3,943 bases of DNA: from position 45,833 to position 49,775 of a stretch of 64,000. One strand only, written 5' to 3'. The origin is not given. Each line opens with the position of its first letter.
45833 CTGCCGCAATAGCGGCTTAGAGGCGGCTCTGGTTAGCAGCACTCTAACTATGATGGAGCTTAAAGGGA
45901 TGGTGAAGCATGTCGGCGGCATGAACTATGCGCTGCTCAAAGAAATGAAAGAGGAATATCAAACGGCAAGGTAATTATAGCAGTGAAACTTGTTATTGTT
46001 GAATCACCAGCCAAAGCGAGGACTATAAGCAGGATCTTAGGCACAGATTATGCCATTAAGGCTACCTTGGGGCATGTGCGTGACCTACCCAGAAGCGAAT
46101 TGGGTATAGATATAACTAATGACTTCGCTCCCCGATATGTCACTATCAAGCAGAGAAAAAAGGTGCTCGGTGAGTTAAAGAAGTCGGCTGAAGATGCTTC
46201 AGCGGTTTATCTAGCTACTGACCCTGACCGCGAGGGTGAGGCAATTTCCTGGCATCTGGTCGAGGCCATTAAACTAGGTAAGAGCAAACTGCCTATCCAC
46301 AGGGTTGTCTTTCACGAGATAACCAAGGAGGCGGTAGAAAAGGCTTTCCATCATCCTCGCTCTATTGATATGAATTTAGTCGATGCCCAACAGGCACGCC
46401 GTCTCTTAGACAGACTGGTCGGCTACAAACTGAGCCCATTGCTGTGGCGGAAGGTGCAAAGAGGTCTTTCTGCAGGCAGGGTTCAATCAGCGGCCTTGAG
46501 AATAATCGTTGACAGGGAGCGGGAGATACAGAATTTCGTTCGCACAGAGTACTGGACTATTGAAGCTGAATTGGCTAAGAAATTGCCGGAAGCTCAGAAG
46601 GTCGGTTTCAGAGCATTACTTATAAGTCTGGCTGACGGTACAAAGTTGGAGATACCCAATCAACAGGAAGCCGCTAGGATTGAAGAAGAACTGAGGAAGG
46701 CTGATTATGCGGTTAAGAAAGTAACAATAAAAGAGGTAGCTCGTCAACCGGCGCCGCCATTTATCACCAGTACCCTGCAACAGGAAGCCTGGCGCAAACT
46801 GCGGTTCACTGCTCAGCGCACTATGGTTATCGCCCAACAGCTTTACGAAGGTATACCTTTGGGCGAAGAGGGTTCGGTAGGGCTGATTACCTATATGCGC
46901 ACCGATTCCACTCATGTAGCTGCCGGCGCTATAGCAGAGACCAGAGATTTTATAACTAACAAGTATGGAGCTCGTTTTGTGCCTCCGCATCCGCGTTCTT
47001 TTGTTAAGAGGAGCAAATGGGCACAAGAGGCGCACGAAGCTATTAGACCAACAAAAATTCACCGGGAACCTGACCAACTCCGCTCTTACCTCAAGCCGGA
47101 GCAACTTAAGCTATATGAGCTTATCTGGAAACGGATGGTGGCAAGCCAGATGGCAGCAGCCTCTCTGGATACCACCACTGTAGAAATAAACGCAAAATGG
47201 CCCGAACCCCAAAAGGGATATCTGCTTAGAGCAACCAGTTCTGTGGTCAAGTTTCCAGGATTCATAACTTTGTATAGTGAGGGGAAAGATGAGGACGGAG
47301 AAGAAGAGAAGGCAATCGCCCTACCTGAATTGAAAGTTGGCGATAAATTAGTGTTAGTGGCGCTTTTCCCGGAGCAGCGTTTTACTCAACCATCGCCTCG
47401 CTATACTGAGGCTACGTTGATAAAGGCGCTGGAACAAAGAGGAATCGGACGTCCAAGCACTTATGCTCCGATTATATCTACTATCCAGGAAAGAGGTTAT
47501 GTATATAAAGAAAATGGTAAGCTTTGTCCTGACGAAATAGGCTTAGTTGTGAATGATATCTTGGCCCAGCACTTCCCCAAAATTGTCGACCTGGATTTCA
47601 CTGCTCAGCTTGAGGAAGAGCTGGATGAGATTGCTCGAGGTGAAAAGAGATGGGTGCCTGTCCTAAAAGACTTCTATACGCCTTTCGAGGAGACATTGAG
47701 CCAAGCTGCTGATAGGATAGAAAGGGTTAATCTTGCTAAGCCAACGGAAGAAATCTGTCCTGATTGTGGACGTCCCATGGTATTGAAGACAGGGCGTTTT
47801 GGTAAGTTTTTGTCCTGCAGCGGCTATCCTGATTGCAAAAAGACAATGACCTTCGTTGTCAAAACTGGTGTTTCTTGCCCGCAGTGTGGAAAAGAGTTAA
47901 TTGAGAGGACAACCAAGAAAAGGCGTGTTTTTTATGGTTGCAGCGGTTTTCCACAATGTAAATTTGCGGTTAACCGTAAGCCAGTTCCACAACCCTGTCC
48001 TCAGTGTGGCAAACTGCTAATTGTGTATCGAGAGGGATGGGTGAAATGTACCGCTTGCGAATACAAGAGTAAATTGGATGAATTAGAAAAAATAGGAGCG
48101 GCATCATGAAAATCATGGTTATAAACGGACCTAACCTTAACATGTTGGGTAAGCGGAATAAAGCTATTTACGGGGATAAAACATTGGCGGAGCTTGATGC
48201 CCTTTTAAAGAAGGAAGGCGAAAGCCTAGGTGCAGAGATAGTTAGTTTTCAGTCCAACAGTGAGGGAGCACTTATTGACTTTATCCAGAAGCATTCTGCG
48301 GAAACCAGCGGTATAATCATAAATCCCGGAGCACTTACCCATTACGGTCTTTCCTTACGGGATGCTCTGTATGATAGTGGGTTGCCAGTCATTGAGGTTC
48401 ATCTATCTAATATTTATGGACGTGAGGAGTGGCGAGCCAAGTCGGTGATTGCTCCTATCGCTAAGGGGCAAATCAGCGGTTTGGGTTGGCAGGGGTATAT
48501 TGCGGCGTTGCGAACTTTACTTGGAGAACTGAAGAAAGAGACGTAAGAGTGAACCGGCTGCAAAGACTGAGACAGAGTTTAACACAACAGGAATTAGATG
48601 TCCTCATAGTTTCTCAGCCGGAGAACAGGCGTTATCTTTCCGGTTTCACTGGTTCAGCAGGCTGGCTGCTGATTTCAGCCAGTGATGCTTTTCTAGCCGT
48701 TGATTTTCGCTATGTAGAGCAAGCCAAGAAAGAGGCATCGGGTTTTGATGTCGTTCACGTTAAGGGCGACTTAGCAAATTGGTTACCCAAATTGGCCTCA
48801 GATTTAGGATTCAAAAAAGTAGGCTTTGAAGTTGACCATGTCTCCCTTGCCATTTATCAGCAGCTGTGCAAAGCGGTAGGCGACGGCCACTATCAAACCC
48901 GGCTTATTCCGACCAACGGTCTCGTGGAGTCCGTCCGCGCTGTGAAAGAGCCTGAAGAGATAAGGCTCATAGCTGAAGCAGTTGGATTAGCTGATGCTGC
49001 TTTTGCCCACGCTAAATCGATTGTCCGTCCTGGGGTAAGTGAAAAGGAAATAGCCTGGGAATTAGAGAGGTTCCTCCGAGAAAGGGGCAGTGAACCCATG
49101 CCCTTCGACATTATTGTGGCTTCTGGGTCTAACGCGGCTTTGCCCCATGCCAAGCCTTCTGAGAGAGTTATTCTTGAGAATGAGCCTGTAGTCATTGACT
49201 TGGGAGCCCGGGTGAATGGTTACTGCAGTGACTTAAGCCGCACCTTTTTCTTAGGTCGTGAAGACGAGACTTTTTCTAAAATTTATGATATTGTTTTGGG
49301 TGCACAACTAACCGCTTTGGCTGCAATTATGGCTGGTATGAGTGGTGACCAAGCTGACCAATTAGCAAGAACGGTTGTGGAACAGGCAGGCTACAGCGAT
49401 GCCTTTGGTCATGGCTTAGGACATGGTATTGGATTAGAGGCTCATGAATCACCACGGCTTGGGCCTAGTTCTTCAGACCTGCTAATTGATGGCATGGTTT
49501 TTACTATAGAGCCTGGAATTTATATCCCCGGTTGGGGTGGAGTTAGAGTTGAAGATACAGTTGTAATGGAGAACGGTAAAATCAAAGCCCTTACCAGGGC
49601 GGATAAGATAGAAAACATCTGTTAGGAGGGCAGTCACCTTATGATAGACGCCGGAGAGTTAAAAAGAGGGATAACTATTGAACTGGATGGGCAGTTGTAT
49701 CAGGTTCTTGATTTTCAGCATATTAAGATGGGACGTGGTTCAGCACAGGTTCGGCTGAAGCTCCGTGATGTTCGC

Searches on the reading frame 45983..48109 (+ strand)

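Call 81: search_protein_families(library=pfam, max_evalue=0.00001, proteins=[window:45983-48109:+])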
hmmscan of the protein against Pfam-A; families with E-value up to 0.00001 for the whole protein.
window:45983-48109:+ (708 aa): 3 families
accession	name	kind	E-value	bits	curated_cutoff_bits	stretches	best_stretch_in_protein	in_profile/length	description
PF01131.25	Topoisom_bac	-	9.9e-124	413.9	35.1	1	128-561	2-410/411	DNA topoisomerase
PF01396.24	Zn_ribbon_Top1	-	4.5e-26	90.8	32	2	590-621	2-33/39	Topoisomerase DNA binding C4 zinc finger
PF01751.28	Toprim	-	1.4e-22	80.1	23.1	1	2-113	1-96/96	Toprim domain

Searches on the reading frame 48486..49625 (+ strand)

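Call 81: search_protein_families(library=pfam, max_evalue=0.00001, proteins=[window:48486-49625:+])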
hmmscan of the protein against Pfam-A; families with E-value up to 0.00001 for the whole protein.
window:48486-49625:+ (379 aa): 2 families
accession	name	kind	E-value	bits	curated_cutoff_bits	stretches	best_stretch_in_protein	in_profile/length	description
PF00557.29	Peptidase_M24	-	1.4e-66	224.7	23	1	161-362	2-207/208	Metallopeptidase family M24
PF01321.24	Creatinase_N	-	3.3e-30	105.7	22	1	24-153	1-128/128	Creatinase/Prolidase N-terminal domain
